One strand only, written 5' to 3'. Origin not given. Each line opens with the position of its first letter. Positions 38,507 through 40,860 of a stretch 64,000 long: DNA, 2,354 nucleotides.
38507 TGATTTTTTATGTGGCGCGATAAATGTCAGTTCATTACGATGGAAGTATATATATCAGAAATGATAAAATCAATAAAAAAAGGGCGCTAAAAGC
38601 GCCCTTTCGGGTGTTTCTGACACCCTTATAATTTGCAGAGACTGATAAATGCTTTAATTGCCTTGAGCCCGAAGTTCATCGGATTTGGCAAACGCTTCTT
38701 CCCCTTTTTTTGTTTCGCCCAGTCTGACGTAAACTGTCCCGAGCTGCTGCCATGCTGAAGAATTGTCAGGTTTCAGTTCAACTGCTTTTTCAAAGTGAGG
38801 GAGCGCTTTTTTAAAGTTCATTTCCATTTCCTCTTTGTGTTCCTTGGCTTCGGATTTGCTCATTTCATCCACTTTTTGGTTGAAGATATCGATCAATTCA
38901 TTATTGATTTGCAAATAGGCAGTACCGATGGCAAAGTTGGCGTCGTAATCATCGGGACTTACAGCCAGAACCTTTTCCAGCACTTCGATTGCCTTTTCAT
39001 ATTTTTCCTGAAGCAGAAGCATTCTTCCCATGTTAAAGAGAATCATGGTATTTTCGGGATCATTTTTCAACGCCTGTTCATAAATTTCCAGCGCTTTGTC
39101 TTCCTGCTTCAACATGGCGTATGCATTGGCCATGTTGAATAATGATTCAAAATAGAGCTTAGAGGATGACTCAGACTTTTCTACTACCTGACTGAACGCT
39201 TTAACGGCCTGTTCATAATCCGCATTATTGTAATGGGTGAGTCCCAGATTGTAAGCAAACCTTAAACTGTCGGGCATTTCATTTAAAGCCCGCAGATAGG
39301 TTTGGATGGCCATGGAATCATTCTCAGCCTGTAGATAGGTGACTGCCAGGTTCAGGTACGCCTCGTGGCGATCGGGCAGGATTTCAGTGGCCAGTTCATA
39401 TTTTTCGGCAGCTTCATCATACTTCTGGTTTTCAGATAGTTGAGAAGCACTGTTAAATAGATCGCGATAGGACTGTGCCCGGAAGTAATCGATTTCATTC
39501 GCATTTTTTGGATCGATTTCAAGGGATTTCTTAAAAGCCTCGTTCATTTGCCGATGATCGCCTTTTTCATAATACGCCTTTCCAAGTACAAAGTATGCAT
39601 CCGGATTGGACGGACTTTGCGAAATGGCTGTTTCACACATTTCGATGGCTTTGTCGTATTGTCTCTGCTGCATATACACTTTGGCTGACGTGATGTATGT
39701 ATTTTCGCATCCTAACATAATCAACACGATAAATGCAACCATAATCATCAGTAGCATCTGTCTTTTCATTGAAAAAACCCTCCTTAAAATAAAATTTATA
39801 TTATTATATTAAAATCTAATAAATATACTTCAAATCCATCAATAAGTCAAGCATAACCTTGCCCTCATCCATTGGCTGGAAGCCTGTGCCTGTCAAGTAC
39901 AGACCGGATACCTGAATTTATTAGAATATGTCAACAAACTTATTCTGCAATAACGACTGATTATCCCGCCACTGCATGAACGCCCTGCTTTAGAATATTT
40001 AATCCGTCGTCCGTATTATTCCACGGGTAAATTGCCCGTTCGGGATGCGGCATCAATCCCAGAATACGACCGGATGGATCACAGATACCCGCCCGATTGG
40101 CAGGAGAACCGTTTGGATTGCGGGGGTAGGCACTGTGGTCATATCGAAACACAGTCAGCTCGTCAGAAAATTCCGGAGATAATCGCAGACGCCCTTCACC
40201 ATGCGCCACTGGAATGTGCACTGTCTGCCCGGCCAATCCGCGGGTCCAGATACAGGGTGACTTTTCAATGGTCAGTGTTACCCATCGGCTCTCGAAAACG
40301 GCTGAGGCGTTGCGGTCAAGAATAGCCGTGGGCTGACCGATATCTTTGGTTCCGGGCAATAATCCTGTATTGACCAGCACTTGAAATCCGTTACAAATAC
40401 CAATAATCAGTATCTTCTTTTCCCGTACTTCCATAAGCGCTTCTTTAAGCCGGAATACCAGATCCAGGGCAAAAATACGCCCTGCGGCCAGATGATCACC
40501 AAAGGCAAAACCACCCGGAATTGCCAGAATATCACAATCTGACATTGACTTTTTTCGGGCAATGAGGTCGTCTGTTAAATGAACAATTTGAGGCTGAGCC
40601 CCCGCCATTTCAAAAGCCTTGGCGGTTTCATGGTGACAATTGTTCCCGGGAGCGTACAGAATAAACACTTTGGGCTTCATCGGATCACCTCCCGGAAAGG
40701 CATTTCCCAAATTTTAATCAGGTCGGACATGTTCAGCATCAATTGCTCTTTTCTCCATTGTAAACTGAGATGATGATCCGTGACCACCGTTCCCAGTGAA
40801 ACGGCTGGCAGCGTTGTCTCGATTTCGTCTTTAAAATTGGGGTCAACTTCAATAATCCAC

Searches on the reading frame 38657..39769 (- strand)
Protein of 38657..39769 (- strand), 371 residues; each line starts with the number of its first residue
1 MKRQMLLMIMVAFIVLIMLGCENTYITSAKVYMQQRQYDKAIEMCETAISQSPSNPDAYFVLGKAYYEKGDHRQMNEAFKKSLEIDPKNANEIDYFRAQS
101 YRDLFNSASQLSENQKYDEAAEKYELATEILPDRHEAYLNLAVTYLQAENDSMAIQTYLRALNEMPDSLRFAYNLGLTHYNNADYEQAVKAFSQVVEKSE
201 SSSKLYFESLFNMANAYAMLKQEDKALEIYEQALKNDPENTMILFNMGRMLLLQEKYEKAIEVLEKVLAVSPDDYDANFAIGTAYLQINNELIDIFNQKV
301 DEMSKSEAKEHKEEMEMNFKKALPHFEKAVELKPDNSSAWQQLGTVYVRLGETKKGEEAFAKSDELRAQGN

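Call 87: search_protein_families(library=pfam, proteins=[window:38657-39769:-], max_evalue=0.0001)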
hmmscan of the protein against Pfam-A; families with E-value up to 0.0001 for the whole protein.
window:38657-39769:- (371 aa): 34 families (the best 25 are shown)
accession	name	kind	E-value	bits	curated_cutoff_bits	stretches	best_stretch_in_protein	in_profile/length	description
PF07719.23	TPR_2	-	1.4e-47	156.3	27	2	208-240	2-34/34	Tetratricopeptide repeat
PF00515.34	TPR_1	-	4.3e-46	153.3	27.8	3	208-240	2-34/34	Tetratricopeptide repeat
PF13414.12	TPR_11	-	8.8e-42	141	26.8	2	30-70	2-42/42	TPR repeat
PF13181.12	TPR_8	-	8.4e-41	135.1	25.7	1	57-89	2-34/34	Tetratricopeptide repeat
PF13431.12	TPR_17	-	5.8e-37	123.3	24.4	2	230-262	2-34/34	Tetratricopeptide repeat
PF14559.12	TPR_19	-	6.3e-36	123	25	4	33-91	2-59/68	Tetratricopeptide repeat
PF13432.12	TPR_16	-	1.1e-35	122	32.7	2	29-89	4-64/65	Tetratricopeptide repeat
PF13428.12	TPR_14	-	1.7e-33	112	23.5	2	210-250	4-44/44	Tetratricopeptide repeat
PF13424.12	TPR_12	-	2.6e-32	111.3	30.1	2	172-237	6-75/77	Tetratricopeptide repeat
PF13176.12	TPR_7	-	1.5e-27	93.7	27.9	0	244-274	2-32/36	Tetratricopeptide repeat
PF13174.12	TPR_6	-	3e-25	87.5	26.3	0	208-239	1-32/33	Tetratricopeptide repeat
PF12895.13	ANAPC3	-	1.4e-21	77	27.2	2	34-104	1-69/82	Anaphase-promoting complex, cyclosome, subunit 3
PF13371.12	TPR_9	-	5.5e-20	71.6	35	1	217-278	5-66/73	Tetratricopeptide repeat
PF23914.1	TPR_CcmH_CycH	-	1.3e-18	67.8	42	0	113-203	62-155/158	Cytochrome c-type biogenesis protein H TPR domain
PF25063.1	ARM_TT21_C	-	1.7e-13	51.4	35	0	22-96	95-169/209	Tetratricopeptide repeat protein 21 C-terminal ARM domain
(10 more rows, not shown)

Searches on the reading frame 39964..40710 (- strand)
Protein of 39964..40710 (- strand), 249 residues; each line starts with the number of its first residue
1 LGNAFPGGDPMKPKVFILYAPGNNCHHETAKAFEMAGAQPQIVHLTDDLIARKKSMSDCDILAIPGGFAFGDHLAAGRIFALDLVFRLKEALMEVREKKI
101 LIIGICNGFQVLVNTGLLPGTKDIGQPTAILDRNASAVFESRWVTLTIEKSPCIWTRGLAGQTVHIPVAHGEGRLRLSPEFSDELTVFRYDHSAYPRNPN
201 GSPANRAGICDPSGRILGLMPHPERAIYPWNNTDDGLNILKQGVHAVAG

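Call 77: find_homologous_proteins(query=window:39964-40710:-, max_evalue=1e-20)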
Query window:39964-40710:- (249 aa): 7413 proteins with E <= 1e-20 among 8000 candidates; the best 120 are listed.
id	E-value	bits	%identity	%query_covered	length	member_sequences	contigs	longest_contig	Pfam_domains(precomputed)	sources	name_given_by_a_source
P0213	8.0e-161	551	100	96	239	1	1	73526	PF13507.13,PF01965.31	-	-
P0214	1.8e-136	472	85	96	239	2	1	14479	PF00117.35,PF13507.13,PF01965.31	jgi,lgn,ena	-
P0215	6.3e-136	470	85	96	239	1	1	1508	PF13507.13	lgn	-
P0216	1.0e-134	466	84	96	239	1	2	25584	PF13507.13,PF01965.31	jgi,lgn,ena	-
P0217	3.5e-126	438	77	96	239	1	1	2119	PF00117.35,PF13507.13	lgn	-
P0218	3.4e-123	428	74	96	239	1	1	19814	PF00117.35,PF13507.13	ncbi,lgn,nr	ncbi:phosphoribosylformylglycinamidine synthase I [bacterium]|nr:phosphoribosylformylglycinamidine s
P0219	1.7e-121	422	73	100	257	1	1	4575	PF00117.35,PF13507.13,PF01965.31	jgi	jgi:phosphoribosylformylglycinamidine synthase I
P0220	1.4e-118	413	76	95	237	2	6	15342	PF00117.35,PF07685.21,PF13507.13,PF01965.31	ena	-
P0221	1.5e-116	406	73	95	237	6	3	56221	PF00117.35,PF13507.13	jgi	jgi:phosphoribosylformylglycinamidine synthase I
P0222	1.5e-110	387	68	95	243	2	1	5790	PF13507.13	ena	-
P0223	2.1e-109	383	69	95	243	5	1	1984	PF13507.13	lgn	-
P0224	4.8e-109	382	67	95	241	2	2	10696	PF13507.13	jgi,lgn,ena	-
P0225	4.3e-108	379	66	95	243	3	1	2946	PF13507.13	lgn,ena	-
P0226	1.5e-107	377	68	95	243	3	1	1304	PF13507.13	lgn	-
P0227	2.6e-107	376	67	95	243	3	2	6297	PF13507.13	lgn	-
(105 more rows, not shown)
